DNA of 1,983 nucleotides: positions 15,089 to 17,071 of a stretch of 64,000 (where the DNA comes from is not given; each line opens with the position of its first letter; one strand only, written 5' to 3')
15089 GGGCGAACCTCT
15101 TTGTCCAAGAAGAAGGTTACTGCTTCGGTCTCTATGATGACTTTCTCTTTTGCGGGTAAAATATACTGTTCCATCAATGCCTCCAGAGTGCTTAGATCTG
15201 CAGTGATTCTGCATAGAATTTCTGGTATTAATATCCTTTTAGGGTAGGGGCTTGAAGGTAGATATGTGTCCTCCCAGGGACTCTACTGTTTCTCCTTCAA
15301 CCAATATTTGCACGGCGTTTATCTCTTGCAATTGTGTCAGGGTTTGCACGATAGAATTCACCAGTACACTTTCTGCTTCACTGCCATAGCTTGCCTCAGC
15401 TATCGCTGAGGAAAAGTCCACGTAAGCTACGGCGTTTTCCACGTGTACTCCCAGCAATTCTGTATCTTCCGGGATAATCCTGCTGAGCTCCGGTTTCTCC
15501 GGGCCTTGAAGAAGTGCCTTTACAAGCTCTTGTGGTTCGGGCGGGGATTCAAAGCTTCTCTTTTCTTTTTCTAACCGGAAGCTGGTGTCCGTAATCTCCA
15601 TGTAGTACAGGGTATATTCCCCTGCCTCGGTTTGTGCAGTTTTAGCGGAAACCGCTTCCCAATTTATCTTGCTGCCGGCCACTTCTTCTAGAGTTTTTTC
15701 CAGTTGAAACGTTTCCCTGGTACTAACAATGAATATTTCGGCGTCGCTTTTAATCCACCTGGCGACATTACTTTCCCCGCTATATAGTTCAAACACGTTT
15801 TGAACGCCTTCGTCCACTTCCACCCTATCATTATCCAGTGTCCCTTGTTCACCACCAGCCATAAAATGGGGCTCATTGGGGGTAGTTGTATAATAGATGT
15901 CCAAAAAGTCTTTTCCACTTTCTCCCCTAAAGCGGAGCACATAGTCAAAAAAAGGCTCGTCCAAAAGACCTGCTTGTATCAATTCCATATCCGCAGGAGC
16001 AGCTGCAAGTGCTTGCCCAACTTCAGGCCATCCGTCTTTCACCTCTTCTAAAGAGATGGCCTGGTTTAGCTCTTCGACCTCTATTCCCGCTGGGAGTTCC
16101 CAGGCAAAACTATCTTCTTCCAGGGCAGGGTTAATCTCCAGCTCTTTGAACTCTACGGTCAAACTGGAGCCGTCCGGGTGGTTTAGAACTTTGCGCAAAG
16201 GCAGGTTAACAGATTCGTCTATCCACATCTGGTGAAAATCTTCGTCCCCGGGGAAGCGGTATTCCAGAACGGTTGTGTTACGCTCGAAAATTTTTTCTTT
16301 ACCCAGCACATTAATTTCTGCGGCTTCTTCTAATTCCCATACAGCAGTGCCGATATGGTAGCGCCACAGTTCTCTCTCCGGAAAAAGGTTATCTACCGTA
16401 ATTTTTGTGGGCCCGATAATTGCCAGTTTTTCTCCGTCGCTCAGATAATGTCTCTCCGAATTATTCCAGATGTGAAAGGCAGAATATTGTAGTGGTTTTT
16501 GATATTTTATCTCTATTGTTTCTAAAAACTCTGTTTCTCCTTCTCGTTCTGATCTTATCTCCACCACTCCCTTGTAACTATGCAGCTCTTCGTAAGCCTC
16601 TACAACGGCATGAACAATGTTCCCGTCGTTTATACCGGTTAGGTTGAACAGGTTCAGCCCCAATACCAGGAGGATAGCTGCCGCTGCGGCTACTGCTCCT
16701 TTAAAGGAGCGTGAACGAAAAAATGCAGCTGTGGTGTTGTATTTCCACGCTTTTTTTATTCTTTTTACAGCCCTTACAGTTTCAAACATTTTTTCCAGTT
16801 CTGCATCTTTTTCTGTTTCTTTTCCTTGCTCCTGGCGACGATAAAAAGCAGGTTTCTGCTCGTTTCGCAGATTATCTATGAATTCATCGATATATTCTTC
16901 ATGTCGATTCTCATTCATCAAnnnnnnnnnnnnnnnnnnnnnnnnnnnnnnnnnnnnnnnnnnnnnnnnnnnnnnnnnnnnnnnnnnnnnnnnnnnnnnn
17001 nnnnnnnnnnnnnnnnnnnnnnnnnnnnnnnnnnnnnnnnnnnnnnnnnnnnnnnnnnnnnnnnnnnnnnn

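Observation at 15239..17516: ECF sigma / single-pass anti-sigma pair whose extracytoplasmic part ends in a GerMN domain, divergent from a membrane S1 protease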

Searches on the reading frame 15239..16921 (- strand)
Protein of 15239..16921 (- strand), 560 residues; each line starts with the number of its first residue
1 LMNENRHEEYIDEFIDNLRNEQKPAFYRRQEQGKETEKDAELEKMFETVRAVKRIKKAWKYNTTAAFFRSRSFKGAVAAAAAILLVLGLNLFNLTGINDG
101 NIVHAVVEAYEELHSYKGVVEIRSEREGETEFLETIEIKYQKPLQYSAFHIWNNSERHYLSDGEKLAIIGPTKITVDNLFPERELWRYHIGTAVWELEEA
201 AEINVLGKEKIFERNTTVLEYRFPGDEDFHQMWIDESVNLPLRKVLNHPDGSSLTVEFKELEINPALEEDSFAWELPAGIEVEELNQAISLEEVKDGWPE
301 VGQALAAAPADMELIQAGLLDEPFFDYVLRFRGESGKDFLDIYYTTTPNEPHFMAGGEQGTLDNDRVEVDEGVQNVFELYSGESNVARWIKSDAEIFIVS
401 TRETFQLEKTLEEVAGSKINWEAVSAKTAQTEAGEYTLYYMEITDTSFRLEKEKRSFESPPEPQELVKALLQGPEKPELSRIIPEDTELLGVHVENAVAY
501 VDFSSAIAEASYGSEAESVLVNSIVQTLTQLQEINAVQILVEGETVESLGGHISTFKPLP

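Call 3: search_protein_families(library=pfam, proteins=[window:15239-16921:-], max_evalue=0.1)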
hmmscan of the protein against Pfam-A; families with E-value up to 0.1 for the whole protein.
window:15239-16921:- (560 aa): 4 families
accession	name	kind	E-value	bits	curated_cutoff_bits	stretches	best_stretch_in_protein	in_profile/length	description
PF10646.14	Germane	-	1e-24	87.8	23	1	437-547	1-117/117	Sporulation and spore germination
PF09865.15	DUF2092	-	0.00033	20.5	21.2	1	198-279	122-205/212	Predicted periplasmic protein (DUF2092)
PF03888.20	MucB_RseB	-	0.026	14.5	22.3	1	195-272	95-174/178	MucB/RseB N-terminal domain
PF18121.7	TFA2_Winged_2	-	0.072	13.2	26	0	287-306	16-35/60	TFA2 Winged helix domain 2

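Call 4: search_protein_families(library=ncbifam, proteins=[window:15239-16921:-], max_evalue=0.1)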
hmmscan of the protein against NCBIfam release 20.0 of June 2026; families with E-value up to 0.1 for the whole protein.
window:15239-16921:- (560 aa): 1 family
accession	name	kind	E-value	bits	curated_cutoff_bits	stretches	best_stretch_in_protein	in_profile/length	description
TIGR00547.2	lolA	equivalog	0.013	14.9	112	1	249-283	166-200/202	outer membrane lipoprotein periplasmic chaperone LolA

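Call 10: find_homologous_proteins(query=window:15239-16921:-)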
Query window:15239-16921:- (560 aa): 55 proteins with E <= 0.001 among 8000 candidates.
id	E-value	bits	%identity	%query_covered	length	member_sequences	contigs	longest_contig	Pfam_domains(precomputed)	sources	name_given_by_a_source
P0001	0.0e+0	1218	98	100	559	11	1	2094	PF10646.15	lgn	-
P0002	1.2e-268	910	73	100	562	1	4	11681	PF10646.15,PF09865.16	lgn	-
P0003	4.6e-268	908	73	100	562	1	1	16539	PF10646.15,PF09865.16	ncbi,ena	-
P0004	9.3e-185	633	53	100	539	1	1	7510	PF10646.15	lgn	-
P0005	1.1e-183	630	54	98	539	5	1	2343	PF10646.15,PF09865.16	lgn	-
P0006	6.0e-182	624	54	100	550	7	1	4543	PF10646.15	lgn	-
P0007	1.2e-181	623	53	100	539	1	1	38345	PF10646.15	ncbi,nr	ncbi:MAG: GerMN domain-containing protein [Bacillota bacterium]|nr:GerMN domain-containing protein [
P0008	3.1e-181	622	53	100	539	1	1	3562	PF10646.15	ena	-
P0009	1.0e-179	617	55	93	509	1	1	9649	PF10646.15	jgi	jgi:outer membrane lipoprotein-sorting protein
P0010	3.8e-179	615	54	100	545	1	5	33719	PF10646.15,PF09865.16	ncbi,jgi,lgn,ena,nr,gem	ncbi:MAG: hypothetical protein GXZ07_02460 [Firmicutes bacterium]|nr:hypothetical protein [Bacillota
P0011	1.3e-178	613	52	98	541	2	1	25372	PF10646.15,PF09865.16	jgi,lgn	jgi:germination protein M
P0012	8.3e-178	610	54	98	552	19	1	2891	PF10646.15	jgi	jgi:outer membrane lipoprotein-sorting protein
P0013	5.5e-177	608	54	100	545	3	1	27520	PF10646.15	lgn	-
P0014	1.6e-176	606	53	99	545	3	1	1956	PF10646.15,PF09865.16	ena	-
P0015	1.8e-169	583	51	100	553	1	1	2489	PF10646.15,PF09865.16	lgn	-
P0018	2.9e-163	562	51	100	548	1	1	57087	PF10646.15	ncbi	-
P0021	1.7e-126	441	51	75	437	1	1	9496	PF09865.16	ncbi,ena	-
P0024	8.7e-123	429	49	74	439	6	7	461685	PF09865.16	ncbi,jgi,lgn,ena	-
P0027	6.5e-119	416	47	76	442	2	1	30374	-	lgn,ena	-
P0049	3.6e-82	295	39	75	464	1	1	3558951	-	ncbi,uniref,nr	ncbi:LolA family protein [Candidatus Contubernalis alkaliaceticus]|uniref:LolA family protein n=1 Ta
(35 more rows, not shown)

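Call 12: find_encoding_contigs(protein=P0007, flank=5000, max_places=2)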
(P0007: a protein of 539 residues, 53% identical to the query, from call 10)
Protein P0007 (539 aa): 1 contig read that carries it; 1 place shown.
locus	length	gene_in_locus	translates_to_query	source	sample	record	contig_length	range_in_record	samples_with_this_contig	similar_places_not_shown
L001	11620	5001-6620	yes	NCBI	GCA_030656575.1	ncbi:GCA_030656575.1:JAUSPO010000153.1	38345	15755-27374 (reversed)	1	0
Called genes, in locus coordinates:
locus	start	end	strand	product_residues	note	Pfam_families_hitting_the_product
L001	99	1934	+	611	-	PF13522:GATase_6, PF13537:GATase_7, PF00733:Asn_synthase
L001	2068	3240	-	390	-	PF00155:Aminotran_1_2, PF00266:Aminotran_5, PF01041:DegT_DnrJ_EryC1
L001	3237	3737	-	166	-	PF13412:HTH_24 (faint), PF01037:AsnC_trans_reg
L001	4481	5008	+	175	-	PF04542:Sigma70_r2, PF08281:Sigma70_r4_2 (weak), PF04545:Sigma70_r4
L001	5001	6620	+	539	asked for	PF10646:Germane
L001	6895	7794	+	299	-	PF04972:BON, PF16693:Yop-YscD_ppl_1st (faint), PF04972:BON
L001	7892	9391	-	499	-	PF14821:Thr_synth_N, PF00291:PALP, PF24857:THR4_C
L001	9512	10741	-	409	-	PF00070:Pyr_redox (faint), PF00890:FAD_binding_2 (faint), PF01266:DAO (faint), PF03486:HI0933_like, PF12831:FAD_oxidored (weak), PF07992:Pyr_redox_2 (weak), PF01134:GIDA, PF22780:HI0933_like_1st, +1 more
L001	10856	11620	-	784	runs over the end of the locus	PF00912:Transgly, PF00905:Transpeptidase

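Call 13: find_encoding_contigs(protein=P0018, flank=5000, max_places=2)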
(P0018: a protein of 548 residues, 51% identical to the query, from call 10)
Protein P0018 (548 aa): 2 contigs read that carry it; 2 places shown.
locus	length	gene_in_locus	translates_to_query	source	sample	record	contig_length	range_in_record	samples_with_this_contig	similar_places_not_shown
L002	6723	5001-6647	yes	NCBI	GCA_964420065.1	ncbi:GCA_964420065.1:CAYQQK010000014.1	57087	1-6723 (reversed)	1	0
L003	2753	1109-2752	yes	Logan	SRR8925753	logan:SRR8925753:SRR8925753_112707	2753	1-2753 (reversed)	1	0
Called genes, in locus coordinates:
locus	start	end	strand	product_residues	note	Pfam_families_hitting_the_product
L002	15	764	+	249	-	PF00037:Fer4 (weak), PF12837:Fer4_6, PF13237:Fer4_10, PF14697:Fer4_21 (weak), PF12838:Fer4_7, PF13187:Fer4_9 (weak), PF27217:AF_0155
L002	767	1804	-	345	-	PF00512:HisKA (weak), PF02518:HATPase_c, PF13581:HATPase_c_2 (weak)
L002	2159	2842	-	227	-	PF00072:Response_reg, PF00486:Trans_reg_C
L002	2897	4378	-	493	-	PF00079:Serpin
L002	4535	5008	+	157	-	PF04542:Sigma70_r2 (weak), PF08281:Sigma70_r4_2, PF04545:Sigma70_r4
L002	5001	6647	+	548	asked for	PF10646:Germane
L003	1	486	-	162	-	?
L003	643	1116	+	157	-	PF04542:Sigma70_r2 (weak), PF08281:Sigma70_r4_2, PF04545:Sigma70_r4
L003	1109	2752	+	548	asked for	PF10646:Germane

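Call 14: find_encoding_contigs(protein=P0024, flank=5000, max_places=2)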
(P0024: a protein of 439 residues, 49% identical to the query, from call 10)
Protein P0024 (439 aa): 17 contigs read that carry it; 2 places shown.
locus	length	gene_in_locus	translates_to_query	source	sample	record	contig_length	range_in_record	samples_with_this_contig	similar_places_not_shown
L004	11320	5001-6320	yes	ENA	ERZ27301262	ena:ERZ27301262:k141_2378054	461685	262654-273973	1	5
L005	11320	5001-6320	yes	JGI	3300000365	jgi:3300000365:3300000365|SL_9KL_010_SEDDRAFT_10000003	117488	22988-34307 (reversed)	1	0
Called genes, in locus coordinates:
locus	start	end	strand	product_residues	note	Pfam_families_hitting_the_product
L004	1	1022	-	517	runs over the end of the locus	PF13484:Fer4_16 (faint), PF12838:Fer4_7 (weak), PF01645:Glu_synthase, PF04898:Glu_syn_central, PF00478:IMPDH (weak), PF03060:NMO (weak), PF01070:FMN_dh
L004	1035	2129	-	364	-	PF00310:GATase_2, PF13522:GATase_6, PF13537:GATase_7 (faint)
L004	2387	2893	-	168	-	PF00210:Ferritin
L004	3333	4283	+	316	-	PF07833:Cu_amine_oxidN1, PF10646:Germane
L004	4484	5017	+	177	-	PF04542:Sigma70_r2, PF08281:Sigma70_r4_2, PF04545:Sigma70_r4 (weak)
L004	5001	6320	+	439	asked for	PF09865:DUF2092 (faint)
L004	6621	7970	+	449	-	PF01593:Amino_oxidase (faint), PF03486:HI0933_like (faint), PF07992:Pyr_redox_2, PF13738:Pyr_redox_3, PF00070:Pyr_redox, PF02852:Pyr_redox_dim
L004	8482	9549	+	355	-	PF00226:DnaJ, PF01556:DnaJ_C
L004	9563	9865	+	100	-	PF13591:MerR_2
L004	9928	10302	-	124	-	PF21344:Zn_ribbon_LysW (weak), PF02943:FeThRed_B (weak)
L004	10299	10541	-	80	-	PF00462:Glutaredoxin, PF13409:GST_N_2 (weak)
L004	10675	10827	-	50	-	-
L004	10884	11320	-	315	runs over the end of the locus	PF04069:OpuAC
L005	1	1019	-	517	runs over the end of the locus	PF13484:Fer4_16 (faint), PF12838:Fer4_7 (weak), PF01645:Glu_synthase, PF04898:Glu_syn_central, PF00478:IMPDH (weak), PF03060:NMO (weak), PF01070:FMN_dh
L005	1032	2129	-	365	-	PF00310:GATase_2, PF13522:GATase_6, PF13537:GATase_7 (faint)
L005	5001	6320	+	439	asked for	PF09865:DUF2092 (faint)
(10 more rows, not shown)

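Call 15: find_encoding_contigs(protein=P0049, flank=5000, max_places=2)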
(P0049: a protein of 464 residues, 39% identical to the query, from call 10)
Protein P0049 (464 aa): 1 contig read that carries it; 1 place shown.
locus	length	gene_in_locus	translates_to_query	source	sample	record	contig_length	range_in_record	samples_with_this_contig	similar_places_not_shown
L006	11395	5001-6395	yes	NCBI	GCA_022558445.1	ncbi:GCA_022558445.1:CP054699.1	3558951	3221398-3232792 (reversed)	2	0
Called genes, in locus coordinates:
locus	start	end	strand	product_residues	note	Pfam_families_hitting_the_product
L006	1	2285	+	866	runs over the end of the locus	PF00092:VWA, PF13519:VWA_2, PF13768:VWA_3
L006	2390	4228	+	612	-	PF09972:DUF2207, PF20990:DUF2207_C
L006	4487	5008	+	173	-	PF04542:Sigma70_r2, PF08281:Sigma70_r4_2, PF04545:Sigma70_r4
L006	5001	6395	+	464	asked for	-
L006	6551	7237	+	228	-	PF01694:Rhomboid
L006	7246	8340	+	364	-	PF10776:DUF2600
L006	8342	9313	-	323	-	PF00348:polyprenyl_synt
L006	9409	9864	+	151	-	PF01591:6PF2K (faint), PF08433:KTI12, PF13671:AAA_33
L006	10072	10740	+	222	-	PF10294:Methyltransf_16, PF05175:MTS (weak), PF13847:Methyltransf_31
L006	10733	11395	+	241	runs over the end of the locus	PF00702:Hydrolase, PF13419:HAD_2, PF13242:Hydrolase_like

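Call 17: find_related_loci(query=A1, collection=genome_contigs, flank=8000)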
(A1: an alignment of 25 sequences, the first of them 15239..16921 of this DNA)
Query A1 (560 aa) in genome_contigs; peptide patterns used: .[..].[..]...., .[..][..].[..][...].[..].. (x = any residue, [..] = any of these).
111 stretches matched a pattern; 29 encode a relative of the query (tblastn E <= 1e-3); 28 distinct loci.
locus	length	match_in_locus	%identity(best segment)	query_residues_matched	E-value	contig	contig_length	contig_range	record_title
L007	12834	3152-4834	73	2-559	0e+0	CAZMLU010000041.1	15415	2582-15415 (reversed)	MAG TPA_asm: uncultured Desulfovibrionaceae bacterium isolate binchicken_co32_435 genome assembly, contig: NODE_6169_len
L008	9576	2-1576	54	18-559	0e+0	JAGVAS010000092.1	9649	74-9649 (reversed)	MAG: Desulfovibrio sp. isolate DeMMO6_36 c_000000016300, whole genome shotgun sequence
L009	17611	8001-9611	53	2-559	0e+0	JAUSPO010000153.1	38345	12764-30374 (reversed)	MAG: Bacillota bacterium isolate E21_metabat.bin.75 E21_k141_230381, whole genome shotgun sequence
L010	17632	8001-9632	54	2-559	0e+0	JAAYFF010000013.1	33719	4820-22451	MAG: Bacillota bacterium isolate AS07pgkLD_49 34911_AS07, whole genome shotgun sequence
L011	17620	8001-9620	52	1-559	0e+0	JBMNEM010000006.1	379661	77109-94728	MAG: Dethiobacteria bacterium isolate SBF912LR0HQ0129 contig_35966, whole genome shotgun sequence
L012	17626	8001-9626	53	1-559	2e-177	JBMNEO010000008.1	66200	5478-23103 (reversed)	MAG: Dethiobacteria bacterium isolate SBF912LR0HQ0054 contig_29506, whole genome shotgun sequence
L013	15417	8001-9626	53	4-559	2e-175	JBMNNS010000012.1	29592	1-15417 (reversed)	MAG: Dethiobacteria bacterium isolate SBF912SR3HQ0001 scaffold_2385_c1, whole genome shotgun sequence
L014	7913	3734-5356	52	1-559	3e-174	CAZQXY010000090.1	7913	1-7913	MAG TPA_asm: uncultured Desulfovibrionaceae bacterium isolate binchicken_co39_542 genome assembly, contig: NODE_20706_le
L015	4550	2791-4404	53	11-559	3e-179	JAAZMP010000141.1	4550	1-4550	MAG: Bacillota bacterium isolate AS23ysBPME_85 192890_AS23, whole genome shotgun sequence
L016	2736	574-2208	52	1-559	0e+0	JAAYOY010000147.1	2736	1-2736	MAG: Bacillota bacterium isolate AS22ysBPME_12 107666_AS22, whole genome shotgun sequence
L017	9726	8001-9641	50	1-559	1e-166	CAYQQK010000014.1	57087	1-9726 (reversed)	MAG TPA_asm: uncultured Syntrophomonadaceae bacterium isolate binchicken_co39_463 genome assembly, contig: NODE_1229_len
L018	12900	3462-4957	51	2-560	3e-137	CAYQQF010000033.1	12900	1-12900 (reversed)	MAG TPA_asm: uncultured Dethiobacter sp. isolate SRP241326_co3_315 genome assembly, contig: NODE_6055_length_12900_cov_4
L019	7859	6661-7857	55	1-401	8e-135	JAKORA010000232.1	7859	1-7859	MAG: Bacillota bacterium isolate all_maxbin.237 k201_1186228, whole genome shotgun sequence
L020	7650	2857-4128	50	1-419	8e-123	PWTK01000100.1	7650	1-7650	MAG: Syntrophomonadaceae bacterium isolate CSSed11_181 CS-Sed11-C18438, whole genome shotgun sequence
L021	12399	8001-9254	46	3-421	3e-115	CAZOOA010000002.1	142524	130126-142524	MAG TPA_asm: uncultured Desulfovibrionaceae bacterium isolate binchicken_co32_322 genome assembly, contig: NODE_32_lengt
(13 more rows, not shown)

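Call 27: search_solved_structures(query=A1, max_evalue=1, show_alignments=2)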
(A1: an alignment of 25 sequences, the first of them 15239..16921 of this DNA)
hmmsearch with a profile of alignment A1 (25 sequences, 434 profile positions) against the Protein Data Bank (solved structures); distinct sequences matched with E-value up to 1: 6.
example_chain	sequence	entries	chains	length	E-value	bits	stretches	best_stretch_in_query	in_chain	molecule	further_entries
6q2d_C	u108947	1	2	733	0.024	16.6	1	335-407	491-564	Elongation factor 2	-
6in9_A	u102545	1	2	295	0.082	14.9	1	195-258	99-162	Sigma factor AlgU regulatory protein MucB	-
6in8_A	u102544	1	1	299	0.084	14.8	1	195-258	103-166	Sigma factor AlgU regulatory protein MucB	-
6jau_A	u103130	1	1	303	0.086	14.8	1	195-258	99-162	Sigma factor AlgU regulatory protein MucB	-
2p4b_A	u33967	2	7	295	0.14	14.1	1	197-259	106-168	Sigma-E factor regulatory protein rseB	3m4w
2v42_A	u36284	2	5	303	0.14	14.1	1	197-259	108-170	SIGMA-E FACTOR REGULATORY PROTEIN RSEB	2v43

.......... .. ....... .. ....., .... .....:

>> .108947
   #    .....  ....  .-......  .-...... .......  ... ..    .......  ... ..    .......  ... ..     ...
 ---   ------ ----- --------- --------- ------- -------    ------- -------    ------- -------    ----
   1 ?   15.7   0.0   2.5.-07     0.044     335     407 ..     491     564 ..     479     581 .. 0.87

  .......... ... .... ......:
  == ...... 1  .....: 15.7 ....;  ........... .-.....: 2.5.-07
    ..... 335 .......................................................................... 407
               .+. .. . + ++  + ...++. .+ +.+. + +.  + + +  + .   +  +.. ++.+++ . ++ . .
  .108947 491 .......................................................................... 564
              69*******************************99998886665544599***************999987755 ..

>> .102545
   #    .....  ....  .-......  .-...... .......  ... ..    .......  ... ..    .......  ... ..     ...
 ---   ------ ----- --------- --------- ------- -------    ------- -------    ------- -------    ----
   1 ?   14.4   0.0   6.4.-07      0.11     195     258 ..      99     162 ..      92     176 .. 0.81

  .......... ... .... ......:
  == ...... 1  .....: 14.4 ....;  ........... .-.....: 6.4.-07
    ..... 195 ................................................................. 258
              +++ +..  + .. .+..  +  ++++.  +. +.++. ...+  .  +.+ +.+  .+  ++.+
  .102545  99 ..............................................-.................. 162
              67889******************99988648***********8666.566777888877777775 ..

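Call 32: predict_structure(alignment_id=A1)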
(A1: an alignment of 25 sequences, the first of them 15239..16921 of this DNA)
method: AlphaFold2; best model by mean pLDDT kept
length: 560 residues; sequences in the alignment: 25
mean_pLDDT: 78.3   pTM: 0.59
mean pLDDT of the five models: 78.3, 78.1, 77.6, 74.5, 74.5
residues with pLDDT >= 90: 200; 70-90: 222; 50-70: 70; < 50: 68
segments of 3 or more residues with pLDDT < 50: 1-5, 52-99, 352-356, 424-432
pLDDT, mean of each block of 10 residues (from residue 1): 52 67 70 63 62 41 28 27 29 34 86 94 88 94 92 89 90 88 83 83 91 95 79 96 88 91 90 75 89 91 94 93 84 83 83 59 87 70 82 91 91 94 47 74 73 85 93 89 89 91 88 74 87 84 84 72
secondary structure, 60 per line:
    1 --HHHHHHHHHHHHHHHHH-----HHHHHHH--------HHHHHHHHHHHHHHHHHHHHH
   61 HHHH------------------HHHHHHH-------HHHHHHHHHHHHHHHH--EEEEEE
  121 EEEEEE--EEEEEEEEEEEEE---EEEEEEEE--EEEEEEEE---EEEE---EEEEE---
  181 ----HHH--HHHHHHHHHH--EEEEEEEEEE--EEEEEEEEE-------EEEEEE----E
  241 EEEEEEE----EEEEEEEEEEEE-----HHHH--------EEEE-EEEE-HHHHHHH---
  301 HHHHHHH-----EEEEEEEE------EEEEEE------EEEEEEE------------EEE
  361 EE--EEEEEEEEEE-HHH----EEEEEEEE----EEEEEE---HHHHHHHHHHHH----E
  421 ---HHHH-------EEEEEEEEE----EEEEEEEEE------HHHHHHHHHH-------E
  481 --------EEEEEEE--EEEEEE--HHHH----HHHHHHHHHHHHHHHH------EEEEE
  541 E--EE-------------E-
elements in order: H3-19 H25-31 H40-64 H83-89 H97-112 E115-126 E129-141 E145-152 E155-162 E166-169 E173-177 H190-199 E202-211 E214-222 E230-235 E240-247 E252-263 H269-272 E281-284 E286-289 H291-297 H301-307 E313-320 E327-332 E339-345 E358-362 E365-374 E383-390 E395-400 H404-415 H424-427 E435-443 E448-456 H463-472 E489-495 E498-503 H506-509 H514-529 E536-541
